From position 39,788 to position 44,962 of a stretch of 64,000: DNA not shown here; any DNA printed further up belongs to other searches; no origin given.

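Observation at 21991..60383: Family of intergenic hairpins whose stems are built from tandem heptamer 'words'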

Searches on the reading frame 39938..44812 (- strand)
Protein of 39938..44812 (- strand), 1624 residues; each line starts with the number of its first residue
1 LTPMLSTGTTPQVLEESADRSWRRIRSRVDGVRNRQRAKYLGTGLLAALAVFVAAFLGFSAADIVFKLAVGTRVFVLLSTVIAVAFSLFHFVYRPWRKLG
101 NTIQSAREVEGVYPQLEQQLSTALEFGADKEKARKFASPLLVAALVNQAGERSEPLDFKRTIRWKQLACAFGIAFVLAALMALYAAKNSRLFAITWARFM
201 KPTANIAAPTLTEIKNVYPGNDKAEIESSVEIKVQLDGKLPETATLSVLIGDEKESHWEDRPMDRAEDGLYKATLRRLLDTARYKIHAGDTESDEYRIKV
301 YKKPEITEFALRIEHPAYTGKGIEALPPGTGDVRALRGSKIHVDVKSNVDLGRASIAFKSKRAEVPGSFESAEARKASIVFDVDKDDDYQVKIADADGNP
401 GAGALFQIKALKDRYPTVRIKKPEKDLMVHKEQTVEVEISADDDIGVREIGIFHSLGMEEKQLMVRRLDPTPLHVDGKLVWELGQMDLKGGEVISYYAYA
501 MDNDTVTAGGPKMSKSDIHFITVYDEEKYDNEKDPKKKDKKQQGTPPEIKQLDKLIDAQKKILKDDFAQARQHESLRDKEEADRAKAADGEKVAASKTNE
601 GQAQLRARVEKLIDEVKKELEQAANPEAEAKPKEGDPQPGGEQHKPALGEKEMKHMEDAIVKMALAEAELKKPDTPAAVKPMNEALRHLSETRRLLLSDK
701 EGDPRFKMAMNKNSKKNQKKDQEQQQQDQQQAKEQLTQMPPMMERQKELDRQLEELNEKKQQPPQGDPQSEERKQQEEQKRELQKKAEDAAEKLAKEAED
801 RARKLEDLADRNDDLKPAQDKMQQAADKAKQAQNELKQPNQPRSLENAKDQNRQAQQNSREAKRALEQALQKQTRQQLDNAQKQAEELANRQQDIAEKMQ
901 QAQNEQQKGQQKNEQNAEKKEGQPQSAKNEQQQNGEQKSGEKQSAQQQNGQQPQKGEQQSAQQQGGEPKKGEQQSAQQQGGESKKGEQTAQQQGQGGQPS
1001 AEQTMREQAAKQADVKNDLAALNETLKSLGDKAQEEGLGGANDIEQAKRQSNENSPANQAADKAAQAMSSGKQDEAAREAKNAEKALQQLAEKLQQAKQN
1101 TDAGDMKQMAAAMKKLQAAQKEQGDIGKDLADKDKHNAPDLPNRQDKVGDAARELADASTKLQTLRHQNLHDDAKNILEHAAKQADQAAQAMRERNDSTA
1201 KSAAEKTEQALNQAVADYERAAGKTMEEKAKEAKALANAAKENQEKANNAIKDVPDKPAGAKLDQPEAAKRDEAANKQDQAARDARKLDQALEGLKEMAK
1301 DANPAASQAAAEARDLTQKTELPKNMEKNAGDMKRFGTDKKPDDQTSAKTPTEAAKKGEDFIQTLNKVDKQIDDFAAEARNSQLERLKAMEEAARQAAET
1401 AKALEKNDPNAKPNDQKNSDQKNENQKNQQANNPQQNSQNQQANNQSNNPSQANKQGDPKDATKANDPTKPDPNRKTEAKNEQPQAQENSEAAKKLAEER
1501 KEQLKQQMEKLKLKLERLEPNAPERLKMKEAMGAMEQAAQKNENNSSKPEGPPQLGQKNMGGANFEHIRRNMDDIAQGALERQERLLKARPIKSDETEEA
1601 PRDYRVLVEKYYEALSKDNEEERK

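Call 63: search_protein_families(library=pfam, proteins=[window:39938-44812:-], max_evalue=0.00001)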
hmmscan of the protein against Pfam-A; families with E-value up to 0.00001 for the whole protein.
window:39938-44812:- (1624 aa): 1 family
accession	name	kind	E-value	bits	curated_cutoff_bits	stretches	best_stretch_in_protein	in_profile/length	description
PF13779.11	DUF4175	-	4.3e-08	32.1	27.3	1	287-462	175-329/825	Domain of unknown function (DUF4175)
